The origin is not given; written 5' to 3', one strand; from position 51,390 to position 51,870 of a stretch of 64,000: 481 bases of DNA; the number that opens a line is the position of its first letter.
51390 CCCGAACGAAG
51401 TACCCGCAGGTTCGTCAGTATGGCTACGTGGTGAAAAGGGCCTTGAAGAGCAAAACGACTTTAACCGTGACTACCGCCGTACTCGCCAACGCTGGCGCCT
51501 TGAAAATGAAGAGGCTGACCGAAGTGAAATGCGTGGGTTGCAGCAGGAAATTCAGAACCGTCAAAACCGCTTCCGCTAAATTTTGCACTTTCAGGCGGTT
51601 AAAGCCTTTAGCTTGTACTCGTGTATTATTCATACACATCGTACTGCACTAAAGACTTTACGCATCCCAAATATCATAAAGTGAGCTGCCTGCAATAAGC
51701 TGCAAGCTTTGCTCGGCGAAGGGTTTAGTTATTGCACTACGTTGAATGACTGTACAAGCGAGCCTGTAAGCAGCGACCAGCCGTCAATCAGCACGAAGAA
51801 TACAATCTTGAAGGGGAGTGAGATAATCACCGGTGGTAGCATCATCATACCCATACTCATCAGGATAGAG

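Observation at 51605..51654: ~50 bp structured intergenic element present in two copies (second copy at 61389-61437)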

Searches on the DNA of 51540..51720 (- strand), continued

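Call 60: search_with_rna_model(model_id=R1, sources=[L168, L169, L171], filters=off, max_evalue=5, show_alignments=4)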
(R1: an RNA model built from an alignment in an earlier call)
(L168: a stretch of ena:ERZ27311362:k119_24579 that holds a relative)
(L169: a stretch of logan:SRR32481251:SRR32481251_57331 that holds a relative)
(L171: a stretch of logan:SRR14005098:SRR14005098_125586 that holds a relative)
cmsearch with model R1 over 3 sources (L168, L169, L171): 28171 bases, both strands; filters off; matches with E-value up to 5: 5.
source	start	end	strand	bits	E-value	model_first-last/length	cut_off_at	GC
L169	3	30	+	16.2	0.069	33-60/86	no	0.46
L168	3561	3654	+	11.8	0.79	1-86/86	no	0.46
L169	1648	1678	-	11.8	0.82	1-86/86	no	0.48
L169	11539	11628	+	9.2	3.3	1-86/86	no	0.49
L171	1551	1625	-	8.5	5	1-86/86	no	0.48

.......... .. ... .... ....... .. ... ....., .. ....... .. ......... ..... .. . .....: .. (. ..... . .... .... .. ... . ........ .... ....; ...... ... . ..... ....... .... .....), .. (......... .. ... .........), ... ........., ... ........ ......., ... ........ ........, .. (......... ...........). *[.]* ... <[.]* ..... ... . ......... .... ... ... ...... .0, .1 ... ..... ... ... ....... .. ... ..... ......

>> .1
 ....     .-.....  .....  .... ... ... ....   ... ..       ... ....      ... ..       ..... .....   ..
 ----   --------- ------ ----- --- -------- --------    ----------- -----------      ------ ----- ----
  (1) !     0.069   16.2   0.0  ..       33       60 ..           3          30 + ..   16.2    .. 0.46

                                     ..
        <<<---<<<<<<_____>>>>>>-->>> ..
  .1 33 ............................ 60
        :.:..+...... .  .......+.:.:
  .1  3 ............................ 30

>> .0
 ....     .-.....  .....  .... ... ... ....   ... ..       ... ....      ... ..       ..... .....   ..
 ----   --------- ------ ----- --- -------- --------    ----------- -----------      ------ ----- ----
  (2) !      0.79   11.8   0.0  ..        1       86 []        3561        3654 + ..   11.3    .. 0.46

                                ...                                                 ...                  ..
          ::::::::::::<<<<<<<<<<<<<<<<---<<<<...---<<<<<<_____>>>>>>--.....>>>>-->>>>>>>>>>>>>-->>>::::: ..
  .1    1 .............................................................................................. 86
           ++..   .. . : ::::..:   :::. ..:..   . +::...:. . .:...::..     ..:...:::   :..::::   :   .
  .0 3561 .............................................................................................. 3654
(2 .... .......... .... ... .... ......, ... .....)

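Call 72: search_with_rna_model(model_id=R1, sources=[L172, L173, L174], filters=off, max_evalue=5, show_alignments=5)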
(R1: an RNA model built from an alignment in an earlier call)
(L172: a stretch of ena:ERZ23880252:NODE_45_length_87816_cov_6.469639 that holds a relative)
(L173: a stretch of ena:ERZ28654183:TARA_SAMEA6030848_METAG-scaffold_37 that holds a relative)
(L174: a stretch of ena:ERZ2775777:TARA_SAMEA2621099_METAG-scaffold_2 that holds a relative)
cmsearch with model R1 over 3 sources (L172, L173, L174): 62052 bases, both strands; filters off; matches with E-value up to 5: 22.
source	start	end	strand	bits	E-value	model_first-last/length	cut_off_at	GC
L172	5436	5492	+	17.5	0.074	1-86/86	no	0.44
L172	5997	6043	-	17.5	0.075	1-86/86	no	0.45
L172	13995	14044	+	15.7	0.2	1-86/86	no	0.42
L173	13977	14026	+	15.7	0.2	1-86/86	no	0.42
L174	14001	14050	+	15.7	0.2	1-86/86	no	0.42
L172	5986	6039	+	15.1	0.28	1-86/86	no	0.41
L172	7287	7345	+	14.3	0.45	1-86/86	no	0.41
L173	7287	7345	+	14.3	0.45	1-86/86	no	0.41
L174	7287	7345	+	14.3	0.45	1-86/86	no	0.41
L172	13999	14052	-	13.6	0.63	1-86/86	no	0.41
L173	13981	14034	-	13.6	0.63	1-86/86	no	0.41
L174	14005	14058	-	13.6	0.63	1-86/86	no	0.41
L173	565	617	+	12.6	1.1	1-86/86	no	0.4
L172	7303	7335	-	12.2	1.4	16-77/86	no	0.42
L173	7303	7335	-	12.2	1.4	16-77/86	no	0.42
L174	7303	7335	-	12.2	1.4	16-77/86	no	0.42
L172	19802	19856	-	11.5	2.1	1-86/86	no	0.42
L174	6580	6629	+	11.5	2.1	1-86/86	no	0.46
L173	5436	5492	+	11.3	2.3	1-86/86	no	0.44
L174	5429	5485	+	11.3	2.3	1-86/86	no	0.44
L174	4369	4420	+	11.2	2.5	1-86/86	no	0.54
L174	19808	19862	-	11.2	2.5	1-86/86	no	0.44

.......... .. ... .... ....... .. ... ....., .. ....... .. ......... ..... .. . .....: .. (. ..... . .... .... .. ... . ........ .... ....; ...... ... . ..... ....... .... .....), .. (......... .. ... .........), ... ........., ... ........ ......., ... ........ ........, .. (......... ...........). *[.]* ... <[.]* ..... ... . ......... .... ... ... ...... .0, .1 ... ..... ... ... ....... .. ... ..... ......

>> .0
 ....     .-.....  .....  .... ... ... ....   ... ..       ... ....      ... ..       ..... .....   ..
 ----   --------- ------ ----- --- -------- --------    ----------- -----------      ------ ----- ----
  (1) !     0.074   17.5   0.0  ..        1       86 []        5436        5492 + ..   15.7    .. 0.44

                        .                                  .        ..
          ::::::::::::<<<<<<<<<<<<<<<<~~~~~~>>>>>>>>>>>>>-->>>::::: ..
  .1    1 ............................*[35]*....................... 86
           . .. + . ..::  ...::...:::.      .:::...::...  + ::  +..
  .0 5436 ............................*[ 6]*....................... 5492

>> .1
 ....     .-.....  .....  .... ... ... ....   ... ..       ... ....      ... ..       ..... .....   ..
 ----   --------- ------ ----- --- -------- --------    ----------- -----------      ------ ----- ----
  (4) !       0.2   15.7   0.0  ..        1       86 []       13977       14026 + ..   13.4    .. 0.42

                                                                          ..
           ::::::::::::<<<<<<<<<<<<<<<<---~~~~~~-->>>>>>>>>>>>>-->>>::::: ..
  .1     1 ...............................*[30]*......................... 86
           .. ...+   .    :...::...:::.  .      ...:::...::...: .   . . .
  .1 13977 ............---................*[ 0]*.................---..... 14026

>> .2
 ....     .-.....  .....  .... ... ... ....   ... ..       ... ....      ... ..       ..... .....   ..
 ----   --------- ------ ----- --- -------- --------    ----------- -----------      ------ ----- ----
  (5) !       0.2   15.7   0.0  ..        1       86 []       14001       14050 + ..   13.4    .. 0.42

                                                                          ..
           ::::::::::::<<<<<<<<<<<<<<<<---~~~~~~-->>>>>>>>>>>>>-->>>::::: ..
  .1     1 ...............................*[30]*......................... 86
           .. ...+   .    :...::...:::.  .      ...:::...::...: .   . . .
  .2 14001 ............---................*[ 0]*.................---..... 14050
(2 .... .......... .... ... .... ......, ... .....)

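Call 79: search_with_rna_model(model_id=R1, sources=[L175], filters=off, max_evalue=5, show_alignments=3)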
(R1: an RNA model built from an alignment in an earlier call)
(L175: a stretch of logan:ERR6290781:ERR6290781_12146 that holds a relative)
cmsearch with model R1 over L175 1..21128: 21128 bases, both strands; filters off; matches with E-value up to 5: 3.
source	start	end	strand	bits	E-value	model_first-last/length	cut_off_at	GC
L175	4821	4878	+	9.4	2.3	1-86/86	no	0.52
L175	8489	8561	-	8.3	4.2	1-86/86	no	0.53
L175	13052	13097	+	8.1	4.7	1-86/86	no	0.52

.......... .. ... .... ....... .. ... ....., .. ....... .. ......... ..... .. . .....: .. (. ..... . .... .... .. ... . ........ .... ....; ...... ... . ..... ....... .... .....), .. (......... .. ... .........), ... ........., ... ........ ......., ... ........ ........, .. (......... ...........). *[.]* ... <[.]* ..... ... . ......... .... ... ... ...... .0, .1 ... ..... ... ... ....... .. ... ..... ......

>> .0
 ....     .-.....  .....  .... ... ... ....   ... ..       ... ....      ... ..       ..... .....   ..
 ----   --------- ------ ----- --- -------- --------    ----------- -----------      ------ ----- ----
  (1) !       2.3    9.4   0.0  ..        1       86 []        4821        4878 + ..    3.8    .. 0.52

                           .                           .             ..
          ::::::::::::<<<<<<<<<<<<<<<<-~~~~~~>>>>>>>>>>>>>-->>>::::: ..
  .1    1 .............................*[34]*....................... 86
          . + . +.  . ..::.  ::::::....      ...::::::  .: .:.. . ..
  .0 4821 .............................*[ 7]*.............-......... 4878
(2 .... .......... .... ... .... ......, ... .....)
